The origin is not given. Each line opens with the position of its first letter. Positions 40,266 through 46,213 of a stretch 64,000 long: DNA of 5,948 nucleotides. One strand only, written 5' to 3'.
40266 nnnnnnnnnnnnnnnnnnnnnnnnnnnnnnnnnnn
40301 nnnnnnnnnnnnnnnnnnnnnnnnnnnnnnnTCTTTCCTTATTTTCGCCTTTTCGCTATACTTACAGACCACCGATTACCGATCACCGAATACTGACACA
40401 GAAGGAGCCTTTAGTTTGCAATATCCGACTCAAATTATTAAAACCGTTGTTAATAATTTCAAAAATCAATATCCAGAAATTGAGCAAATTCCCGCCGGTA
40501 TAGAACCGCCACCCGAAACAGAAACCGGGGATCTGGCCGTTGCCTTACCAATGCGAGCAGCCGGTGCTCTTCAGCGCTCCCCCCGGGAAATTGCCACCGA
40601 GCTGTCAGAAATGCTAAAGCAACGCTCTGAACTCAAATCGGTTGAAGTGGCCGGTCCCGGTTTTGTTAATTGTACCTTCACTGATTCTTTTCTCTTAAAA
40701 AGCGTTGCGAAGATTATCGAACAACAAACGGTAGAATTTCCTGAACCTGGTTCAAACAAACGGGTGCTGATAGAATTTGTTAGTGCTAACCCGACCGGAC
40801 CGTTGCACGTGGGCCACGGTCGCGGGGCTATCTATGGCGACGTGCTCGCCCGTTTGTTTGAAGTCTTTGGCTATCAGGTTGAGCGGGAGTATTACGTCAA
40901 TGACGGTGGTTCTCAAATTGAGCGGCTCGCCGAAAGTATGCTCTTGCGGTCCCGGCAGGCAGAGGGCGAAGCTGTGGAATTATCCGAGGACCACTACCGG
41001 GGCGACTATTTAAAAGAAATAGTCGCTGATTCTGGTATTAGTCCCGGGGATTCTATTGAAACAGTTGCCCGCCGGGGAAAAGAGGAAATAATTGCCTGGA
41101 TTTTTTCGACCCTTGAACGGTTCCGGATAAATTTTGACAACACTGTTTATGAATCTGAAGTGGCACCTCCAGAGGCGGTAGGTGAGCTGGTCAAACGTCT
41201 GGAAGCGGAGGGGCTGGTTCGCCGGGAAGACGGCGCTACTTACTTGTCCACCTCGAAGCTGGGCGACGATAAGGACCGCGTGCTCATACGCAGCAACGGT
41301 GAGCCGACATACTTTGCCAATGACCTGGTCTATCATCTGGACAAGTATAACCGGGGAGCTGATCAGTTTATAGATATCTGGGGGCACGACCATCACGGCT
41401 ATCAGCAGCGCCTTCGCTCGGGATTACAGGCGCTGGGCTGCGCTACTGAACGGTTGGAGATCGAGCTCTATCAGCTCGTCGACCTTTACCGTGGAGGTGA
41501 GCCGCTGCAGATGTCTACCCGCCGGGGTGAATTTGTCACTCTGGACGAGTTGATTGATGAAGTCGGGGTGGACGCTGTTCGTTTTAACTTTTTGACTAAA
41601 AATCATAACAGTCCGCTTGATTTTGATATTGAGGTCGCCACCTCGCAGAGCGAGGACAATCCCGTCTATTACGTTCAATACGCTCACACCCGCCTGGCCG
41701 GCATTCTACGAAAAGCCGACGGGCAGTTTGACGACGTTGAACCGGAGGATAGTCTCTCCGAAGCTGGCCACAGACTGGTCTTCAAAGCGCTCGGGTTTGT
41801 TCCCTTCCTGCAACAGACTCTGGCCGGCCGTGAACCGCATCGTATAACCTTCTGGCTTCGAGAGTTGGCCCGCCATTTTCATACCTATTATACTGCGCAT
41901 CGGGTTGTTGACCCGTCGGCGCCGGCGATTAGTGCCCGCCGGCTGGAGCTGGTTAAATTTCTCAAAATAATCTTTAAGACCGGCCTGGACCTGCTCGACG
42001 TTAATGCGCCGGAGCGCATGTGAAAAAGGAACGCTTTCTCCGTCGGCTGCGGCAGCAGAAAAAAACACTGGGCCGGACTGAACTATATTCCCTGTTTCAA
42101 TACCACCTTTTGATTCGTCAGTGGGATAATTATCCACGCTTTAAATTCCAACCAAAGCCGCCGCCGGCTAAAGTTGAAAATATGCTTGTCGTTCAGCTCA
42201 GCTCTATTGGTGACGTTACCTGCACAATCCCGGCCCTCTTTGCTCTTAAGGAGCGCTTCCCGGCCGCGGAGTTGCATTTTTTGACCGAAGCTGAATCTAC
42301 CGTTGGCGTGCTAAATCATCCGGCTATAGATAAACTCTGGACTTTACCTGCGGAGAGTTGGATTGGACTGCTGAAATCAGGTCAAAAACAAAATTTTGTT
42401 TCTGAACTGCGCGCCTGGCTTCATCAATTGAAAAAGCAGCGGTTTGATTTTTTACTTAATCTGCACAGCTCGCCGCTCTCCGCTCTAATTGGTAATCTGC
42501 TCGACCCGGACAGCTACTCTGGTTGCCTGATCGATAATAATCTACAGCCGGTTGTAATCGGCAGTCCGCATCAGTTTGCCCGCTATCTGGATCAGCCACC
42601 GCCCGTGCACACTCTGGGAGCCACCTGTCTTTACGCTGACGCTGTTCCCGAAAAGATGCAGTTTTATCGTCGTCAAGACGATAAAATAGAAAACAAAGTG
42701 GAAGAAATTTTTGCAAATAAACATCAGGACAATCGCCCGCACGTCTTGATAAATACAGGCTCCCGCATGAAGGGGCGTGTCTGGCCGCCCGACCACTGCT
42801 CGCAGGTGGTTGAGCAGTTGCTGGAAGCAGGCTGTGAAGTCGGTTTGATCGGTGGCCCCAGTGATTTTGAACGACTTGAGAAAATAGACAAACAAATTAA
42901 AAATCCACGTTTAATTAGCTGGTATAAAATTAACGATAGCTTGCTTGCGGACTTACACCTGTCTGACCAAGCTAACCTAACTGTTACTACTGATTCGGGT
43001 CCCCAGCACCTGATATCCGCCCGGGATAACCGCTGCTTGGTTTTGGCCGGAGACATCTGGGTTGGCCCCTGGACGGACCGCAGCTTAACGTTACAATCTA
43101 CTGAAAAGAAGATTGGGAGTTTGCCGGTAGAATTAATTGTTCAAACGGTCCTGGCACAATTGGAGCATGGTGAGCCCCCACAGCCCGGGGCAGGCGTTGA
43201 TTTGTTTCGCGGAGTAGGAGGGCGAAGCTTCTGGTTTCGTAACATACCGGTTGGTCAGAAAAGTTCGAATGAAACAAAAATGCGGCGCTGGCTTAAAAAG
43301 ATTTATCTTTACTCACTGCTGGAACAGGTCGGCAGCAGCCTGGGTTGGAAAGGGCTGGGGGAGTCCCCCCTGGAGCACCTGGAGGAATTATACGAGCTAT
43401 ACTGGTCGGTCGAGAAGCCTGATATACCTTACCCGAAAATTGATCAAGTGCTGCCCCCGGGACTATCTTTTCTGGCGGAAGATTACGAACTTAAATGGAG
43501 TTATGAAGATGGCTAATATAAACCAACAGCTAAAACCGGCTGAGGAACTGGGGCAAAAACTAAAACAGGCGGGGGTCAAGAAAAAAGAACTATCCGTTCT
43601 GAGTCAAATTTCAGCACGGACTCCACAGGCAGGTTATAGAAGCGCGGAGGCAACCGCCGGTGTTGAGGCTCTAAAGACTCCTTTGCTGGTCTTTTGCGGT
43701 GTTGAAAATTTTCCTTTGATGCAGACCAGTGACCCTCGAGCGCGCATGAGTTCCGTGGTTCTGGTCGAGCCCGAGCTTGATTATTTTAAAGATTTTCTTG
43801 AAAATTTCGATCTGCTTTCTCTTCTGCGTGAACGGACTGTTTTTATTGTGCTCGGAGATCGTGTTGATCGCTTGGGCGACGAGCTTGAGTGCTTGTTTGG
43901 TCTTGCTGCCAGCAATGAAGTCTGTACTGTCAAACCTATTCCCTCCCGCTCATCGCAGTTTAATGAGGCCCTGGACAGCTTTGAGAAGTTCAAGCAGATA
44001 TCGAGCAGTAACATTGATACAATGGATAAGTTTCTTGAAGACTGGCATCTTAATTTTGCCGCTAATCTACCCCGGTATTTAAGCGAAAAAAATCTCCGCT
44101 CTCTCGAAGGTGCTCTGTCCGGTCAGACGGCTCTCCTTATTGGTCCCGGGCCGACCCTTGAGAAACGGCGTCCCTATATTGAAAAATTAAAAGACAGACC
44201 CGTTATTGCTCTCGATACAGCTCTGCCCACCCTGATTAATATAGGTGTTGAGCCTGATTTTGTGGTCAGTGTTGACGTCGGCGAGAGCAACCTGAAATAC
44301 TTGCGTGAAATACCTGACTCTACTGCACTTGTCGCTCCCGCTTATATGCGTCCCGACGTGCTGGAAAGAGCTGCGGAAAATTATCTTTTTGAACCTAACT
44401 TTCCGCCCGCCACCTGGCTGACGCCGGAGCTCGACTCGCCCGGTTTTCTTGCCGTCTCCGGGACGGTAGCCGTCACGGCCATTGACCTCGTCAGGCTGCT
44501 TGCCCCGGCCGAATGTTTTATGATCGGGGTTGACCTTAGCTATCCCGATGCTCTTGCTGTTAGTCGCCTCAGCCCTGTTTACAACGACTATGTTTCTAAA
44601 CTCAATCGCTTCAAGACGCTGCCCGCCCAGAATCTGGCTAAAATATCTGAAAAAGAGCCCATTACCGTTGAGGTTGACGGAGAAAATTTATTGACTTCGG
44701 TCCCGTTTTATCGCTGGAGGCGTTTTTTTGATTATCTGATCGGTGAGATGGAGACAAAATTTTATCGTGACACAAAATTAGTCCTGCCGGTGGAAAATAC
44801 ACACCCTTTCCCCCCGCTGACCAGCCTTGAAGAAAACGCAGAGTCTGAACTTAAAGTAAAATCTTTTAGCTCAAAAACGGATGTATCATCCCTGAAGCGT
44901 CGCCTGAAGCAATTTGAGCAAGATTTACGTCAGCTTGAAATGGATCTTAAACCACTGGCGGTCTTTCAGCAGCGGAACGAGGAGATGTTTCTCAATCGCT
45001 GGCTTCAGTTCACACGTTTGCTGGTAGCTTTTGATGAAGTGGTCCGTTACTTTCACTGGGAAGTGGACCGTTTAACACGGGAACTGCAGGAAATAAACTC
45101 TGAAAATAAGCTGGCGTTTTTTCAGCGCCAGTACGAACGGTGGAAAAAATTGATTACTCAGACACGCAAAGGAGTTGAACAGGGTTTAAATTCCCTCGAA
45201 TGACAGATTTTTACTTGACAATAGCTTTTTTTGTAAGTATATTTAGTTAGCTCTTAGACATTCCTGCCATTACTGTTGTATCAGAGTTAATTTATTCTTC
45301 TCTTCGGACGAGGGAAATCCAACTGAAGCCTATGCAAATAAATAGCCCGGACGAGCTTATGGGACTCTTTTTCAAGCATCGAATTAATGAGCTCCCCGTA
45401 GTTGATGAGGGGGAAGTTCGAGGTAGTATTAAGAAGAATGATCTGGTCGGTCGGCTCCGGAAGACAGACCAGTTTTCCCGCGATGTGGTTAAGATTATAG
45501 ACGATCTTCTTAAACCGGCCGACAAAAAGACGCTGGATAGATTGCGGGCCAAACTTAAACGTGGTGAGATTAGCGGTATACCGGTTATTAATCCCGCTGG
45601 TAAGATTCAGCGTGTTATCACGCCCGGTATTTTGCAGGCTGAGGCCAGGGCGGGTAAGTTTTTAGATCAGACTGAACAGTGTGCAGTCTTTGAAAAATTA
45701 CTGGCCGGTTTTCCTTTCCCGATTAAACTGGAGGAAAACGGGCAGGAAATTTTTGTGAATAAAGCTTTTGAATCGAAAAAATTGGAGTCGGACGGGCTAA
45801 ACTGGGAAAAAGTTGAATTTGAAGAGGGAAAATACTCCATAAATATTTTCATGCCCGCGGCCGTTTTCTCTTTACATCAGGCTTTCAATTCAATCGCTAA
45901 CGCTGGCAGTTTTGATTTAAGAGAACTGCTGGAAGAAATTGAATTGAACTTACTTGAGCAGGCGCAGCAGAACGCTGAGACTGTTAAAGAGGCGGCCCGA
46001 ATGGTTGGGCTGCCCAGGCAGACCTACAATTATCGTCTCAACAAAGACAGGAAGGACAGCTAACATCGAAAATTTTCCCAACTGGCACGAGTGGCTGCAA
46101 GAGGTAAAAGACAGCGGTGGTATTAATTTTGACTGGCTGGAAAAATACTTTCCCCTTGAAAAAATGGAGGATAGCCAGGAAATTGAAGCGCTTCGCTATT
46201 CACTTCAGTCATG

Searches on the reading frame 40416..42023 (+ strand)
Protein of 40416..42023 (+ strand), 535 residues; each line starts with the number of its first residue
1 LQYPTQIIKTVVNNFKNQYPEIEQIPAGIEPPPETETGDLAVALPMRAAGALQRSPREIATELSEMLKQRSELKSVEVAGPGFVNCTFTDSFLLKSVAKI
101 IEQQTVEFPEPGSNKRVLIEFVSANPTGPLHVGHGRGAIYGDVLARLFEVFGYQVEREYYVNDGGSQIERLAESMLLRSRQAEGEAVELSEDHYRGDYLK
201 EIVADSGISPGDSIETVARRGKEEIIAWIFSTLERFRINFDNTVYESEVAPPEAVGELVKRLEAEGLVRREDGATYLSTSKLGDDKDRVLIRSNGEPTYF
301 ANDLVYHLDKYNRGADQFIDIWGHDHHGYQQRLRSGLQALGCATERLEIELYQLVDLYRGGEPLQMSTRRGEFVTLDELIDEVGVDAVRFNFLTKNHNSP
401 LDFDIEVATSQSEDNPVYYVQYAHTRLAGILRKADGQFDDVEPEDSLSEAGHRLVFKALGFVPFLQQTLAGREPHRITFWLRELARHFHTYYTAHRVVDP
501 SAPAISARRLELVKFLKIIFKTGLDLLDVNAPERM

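Call 27: search_protein_families(library=pfam, proteins=[window:40416-42023:+], max_evalue=1e-8)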
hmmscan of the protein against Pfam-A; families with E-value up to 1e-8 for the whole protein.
window:40416-42023:+ (535 aa): 3 families
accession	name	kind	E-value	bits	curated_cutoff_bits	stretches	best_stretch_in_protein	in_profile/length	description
PF05746.21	DALR_1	-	4.3e-25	88.5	22.3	1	420-535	1-117/117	DALR anticodon binding domain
PF00750.26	tRNA-synt_1d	-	4.8e-24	85.4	23.3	1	100-386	5-301/349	tRNA synthetases class I (R), catalytic domain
PF03485.21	Arg_tRNA_synt_N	-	8.4e-16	58.8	21.5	1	7-87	6-84/85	Arginyl tRNA synthetase N terminal domain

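Call 76: find_homologous_proteins(query=window:40416-42023:+, max_evalue=1e-60)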
Query window:40416-42023:+ (535 aa): 7994 proteins with E <= 1e-60 among 8000 candidates; the best 120 are listed.
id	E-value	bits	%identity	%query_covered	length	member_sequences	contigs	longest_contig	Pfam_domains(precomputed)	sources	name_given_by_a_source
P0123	0.0e+0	1208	100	100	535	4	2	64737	PF01406.26,PF05746.22,PF00750.26,PF03485.22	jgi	-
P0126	3.4e-223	760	61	100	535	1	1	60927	PF05746.22,PF00750.26,PF03485.22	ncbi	-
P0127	7.1e-211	719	61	100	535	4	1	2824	PF01406.26,PF05746.22,PF00750.26,PF03485.22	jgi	jgi:arginyl-tRNA synthetase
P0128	9.4e-211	719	59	100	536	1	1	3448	PF01406.26,PF05746.22,PF00750.26,PF03485.22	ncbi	-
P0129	2.8e-200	685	57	100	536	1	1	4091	PF01406.26,PF05746.22,PF00750.26,PF03485.22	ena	-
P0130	5.7e-194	664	57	98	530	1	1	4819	PF05746.22,PF00750.26,PF03485.22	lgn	-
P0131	1.4e-193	662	57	99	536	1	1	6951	PF05746.22,PF00750.26,PF03485.22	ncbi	-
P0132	2.1e-188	645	56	98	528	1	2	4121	PF05746.22,PF00750.26,PF03485.22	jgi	jgi:arginyl-tRNA synthetase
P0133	5.0e-187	641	54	100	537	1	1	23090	PF01406.26,PF05746.22,PF00750.26,PF03485.22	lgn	-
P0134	3.3e-185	635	55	100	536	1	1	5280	PF01406.26,PF05746.22,PF00750.26,PF03485.22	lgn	-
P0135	1.8e-184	632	54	100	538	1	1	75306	PF09334.18,PF01406.26,PF05746.22,PF00750.26,PF03485.22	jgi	jgi:arginyl-tRNA synthetase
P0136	2.5e-184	632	54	100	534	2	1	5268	PF05746.22,PF00750.26,PF03485.22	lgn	-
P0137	3.8e-183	628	53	100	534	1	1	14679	PF05746.22,PF00750.26,PF03485.22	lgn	-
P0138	1.1e-181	623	53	100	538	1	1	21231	PF05746.22,PF00750.26,PF03485.22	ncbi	-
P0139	2.5e-181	622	53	100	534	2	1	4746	PF01406.26,PF05746.22,PF00750.26,PF03485.22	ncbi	-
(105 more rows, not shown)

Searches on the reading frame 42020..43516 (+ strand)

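Call 84: search_protein_families(library=pfam, proteins=[window:42020-43516:+], max_evalue=0.00001)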
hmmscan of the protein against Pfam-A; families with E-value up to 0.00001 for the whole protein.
window:42020-43516:+ (498 aa): 1 family
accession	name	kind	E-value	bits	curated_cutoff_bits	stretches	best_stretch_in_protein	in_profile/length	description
PF01075.23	Glyco_transf_9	-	3.8e-13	49.8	22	1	133-342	4-208/247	Glycosyltransferase family 9 (heptosyltransferase)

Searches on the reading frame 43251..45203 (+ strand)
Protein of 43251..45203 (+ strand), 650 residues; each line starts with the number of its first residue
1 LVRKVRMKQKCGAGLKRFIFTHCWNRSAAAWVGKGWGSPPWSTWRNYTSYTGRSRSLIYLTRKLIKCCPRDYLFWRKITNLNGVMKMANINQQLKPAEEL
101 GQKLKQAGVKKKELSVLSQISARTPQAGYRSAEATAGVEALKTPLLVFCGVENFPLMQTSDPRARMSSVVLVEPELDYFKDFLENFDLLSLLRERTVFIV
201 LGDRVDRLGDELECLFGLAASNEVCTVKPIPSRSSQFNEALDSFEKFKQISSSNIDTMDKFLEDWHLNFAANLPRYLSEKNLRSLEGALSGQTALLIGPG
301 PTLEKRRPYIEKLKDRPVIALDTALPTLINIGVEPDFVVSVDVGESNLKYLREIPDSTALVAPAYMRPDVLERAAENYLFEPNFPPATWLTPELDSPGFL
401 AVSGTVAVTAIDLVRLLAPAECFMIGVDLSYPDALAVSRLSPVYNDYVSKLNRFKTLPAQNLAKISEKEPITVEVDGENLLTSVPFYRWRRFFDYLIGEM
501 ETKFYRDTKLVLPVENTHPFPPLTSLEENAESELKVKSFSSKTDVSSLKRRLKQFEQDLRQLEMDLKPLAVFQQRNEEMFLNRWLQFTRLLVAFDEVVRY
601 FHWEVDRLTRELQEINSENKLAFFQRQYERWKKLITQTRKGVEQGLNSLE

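Call 27: search_protein_families(library=pfam, proteins=[window:43251-45203:+], max_evalue=1e-8)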
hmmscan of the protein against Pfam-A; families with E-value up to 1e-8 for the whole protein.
window:43251-45203:+ (650 aa): 1 family
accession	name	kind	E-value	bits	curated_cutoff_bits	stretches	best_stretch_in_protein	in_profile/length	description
PF01973.23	MptE-like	-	8.5e-26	91.2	34.6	1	268-433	2-170/171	6-hydroxymethylpterin diphosphokinase MptE-like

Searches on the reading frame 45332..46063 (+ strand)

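Call 85: search_protein_families(library=pfam, proteins=[window:45332-46063:+], max_evalue=0.00001)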
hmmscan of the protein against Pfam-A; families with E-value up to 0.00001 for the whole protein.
window:45332-46063:+ (243 aa): 1 family
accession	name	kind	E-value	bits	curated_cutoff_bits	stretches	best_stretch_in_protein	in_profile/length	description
PF00571.33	CBS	-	5.3e-06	27.1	24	0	7-42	19-55/57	CBS domain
